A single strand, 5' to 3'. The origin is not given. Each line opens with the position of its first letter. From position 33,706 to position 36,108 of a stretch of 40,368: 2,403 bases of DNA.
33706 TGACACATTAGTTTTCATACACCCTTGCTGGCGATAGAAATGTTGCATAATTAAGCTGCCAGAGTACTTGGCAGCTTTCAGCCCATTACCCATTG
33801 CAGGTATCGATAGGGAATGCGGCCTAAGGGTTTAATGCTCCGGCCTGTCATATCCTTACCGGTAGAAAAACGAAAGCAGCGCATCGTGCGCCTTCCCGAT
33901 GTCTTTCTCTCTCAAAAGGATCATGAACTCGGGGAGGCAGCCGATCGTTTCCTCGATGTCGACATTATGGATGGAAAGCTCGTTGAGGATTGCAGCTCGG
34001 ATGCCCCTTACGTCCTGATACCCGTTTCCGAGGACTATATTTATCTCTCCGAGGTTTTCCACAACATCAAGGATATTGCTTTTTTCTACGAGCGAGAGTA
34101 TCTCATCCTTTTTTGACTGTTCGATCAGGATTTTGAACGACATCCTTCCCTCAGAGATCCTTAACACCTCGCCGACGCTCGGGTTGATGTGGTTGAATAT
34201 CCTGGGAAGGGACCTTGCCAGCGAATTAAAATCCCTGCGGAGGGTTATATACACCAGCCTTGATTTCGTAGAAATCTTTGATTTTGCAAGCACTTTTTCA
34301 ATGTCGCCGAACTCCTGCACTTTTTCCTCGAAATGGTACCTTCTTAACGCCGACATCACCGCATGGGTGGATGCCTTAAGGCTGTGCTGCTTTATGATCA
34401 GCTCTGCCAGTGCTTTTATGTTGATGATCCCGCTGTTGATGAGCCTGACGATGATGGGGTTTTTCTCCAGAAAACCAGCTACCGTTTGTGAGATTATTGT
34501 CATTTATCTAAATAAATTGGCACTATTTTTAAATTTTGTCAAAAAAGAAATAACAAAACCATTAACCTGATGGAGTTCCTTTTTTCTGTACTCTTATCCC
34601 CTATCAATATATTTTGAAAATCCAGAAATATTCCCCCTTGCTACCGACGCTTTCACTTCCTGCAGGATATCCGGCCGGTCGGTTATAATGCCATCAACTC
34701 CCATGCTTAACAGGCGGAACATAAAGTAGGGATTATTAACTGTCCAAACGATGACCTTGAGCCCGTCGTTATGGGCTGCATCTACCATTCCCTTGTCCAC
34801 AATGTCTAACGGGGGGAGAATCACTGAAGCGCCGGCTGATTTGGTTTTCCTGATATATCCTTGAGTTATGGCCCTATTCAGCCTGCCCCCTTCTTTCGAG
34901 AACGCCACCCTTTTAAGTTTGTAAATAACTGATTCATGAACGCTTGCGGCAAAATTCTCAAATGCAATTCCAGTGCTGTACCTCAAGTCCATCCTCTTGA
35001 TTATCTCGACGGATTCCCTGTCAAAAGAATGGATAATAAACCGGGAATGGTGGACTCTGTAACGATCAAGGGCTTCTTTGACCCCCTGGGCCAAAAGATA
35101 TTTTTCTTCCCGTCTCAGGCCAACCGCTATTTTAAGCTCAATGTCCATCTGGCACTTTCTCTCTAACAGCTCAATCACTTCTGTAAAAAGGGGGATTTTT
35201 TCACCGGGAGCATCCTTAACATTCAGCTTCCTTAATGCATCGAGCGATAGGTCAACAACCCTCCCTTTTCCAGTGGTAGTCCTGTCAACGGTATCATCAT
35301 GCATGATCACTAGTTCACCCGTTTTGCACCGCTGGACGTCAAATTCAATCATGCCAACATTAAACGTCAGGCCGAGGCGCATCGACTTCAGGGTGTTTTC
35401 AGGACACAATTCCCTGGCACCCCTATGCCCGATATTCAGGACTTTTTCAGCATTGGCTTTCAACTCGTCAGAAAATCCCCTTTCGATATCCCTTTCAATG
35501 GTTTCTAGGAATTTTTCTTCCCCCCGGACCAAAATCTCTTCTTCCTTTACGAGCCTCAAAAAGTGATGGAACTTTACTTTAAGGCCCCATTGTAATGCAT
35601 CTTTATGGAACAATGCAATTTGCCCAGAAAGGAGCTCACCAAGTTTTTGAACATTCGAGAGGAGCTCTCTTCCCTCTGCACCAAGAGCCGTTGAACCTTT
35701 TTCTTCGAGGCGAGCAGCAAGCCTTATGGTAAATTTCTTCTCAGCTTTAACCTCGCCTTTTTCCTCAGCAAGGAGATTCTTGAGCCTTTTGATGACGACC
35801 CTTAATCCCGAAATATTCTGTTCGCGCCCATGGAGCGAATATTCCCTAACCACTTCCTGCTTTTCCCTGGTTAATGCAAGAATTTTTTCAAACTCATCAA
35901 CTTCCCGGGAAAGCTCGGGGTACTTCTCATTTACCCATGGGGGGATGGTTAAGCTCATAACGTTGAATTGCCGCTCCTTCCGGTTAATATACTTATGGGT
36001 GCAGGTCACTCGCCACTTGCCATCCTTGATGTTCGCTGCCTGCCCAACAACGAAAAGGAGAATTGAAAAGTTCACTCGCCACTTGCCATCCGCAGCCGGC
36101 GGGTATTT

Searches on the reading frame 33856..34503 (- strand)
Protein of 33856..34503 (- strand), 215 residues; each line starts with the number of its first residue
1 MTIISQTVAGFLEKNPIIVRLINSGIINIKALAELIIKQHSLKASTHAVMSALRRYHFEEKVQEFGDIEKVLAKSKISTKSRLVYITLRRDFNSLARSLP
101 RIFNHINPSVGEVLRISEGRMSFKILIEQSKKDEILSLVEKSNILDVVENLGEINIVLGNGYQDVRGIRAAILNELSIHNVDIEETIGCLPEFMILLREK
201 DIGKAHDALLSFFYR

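Call 10: search_protein_families(library=pfam, proteins=[window:33856-34503:-], max_evalue=0.01)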
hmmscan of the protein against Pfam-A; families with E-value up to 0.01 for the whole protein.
window:33856-34503:- (215 aa): 0 families

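Call 75: search_protein_families(library=ncbifam, proteins=[window:33856-34503:-], max_evalue=0.01)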
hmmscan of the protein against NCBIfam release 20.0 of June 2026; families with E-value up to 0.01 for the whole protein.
window:33856-34503:- (215 aa): 2 families
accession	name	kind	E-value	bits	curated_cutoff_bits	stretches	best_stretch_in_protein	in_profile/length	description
NF006068.0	PRK08210.1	equivalog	0.00049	19.3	474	1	113-213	302-400/405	aspartate kinase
TIGR00656.1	asp_kin_monofn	equivalog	0.0057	15.7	402.25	0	112-209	296-400/407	aspartate kinase, monofunctional class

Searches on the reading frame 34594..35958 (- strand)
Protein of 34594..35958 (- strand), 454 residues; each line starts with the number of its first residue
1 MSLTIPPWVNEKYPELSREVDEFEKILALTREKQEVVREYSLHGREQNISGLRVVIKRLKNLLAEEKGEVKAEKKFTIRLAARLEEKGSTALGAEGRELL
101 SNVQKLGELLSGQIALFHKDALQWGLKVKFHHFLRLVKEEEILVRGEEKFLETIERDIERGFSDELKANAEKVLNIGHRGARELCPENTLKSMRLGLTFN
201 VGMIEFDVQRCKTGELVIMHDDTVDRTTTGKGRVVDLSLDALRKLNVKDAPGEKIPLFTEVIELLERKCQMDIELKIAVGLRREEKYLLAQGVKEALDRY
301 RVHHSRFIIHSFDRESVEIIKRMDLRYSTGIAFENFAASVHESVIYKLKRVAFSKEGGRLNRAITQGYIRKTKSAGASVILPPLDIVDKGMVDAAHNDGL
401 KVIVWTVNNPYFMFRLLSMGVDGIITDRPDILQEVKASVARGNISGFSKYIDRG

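Call 10: search_protein_families(library=pfam, proteins=[window:34594-35958:-], max_evalue=0.01)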
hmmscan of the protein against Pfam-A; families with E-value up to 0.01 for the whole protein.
window:34594-35958:- (454 aa): 2 families
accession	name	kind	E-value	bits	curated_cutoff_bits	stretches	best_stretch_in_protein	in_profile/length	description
PF03009.23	GDPD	-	5.3e-44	151.6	23.6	1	178-430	1-243/244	Glycerophosphoryl diester phosphodiesterase family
PF13653.12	GDPD_2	-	0.00012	22.9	27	1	401-430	1-30/30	Glycerophosphoryl diester phosphodiesterase family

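Call 34: find_homologous_proteins(query=window:34594-35958:-, max_evalue=1e-20)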
Query window:34594-35958:- (454 aa): 510 proteins with E <= 1e-20 among 8000 candidates; the best 120 are listed.
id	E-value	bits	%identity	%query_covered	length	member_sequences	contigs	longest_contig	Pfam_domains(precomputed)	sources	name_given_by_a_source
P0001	8.6e-294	992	100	100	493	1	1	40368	PF03009.24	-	-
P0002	1.4e-93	333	39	98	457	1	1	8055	PF13653.13,PF03009.24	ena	-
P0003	5.3e-92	327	39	97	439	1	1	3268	PF13653.13,PF03009.24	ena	-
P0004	3.7e-91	325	39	97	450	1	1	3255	PF03009.24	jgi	-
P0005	1.4e-84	303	38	99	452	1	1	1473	PF13653.13,PF03009.24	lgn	-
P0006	7.6e-35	139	37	57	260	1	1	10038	PF03009.24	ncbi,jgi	-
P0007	1.7e-34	138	36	57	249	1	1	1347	PF03009.24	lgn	-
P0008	3.8e-33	133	33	57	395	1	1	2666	PF13653.13,PF03009.24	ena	-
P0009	4.9e-33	133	37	60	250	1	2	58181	PF03009.24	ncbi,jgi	ncbi:MAG: glycerophosphodiester phosphodiesterase family protein [Patescibacteria group bacterium]|j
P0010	1.0e-32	132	31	61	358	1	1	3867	PF13653.13,PF03009.24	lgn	-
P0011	1.5e-32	131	34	57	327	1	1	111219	PF03009.24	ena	-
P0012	5.2e-32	130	33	57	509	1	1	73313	PF13653.13,PF03009.24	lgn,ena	-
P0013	5.6e-32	130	35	57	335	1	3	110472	PF03009.24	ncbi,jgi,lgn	-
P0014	5.8e-32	130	32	57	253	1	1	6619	PF13653.13,PF03009.24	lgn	-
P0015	8.7e-32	129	35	61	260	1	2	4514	PF13653.13,PF03009.24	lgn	-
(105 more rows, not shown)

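Call 35: find_encoding_contigs(protein=P0002, flank=10000, max_places=5)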
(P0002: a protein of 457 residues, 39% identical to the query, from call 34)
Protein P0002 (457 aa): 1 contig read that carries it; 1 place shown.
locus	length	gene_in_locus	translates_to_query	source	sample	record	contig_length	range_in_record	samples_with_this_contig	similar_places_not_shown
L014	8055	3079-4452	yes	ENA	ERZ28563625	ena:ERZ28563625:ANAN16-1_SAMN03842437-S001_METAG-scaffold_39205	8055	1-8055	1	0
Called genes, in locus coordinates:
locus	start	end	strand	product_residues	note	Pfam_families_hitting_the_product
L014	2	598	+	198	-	?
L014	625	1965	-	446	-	PF00009:GTP_EFTU, PF09173:eIF2_C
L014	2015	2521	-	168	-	PF01092:Ribosomal_S6e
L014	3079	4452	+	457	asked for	PF03009:GDPD, PF13653:GDPD_2 (weak)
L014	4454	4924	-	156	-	PF13302:Acetyltransf_3, PF13527:Acetyltransf_9, PF17013:Acetyltransf_15, PF00583:Acetyltransf_1, PF13673:Acetyltransf_10, PF13508:Acetyltransf_7, PF14542:Acetyltransf_CG (weak), PF08445:FR47 (weak)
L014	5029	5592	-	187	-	PF01725:Ham1p_like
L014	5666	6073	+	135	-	-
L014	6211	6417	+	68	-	-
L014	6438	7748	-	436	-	PF13173:AAA_14, PF13635:DUF4143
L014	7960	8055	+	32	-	?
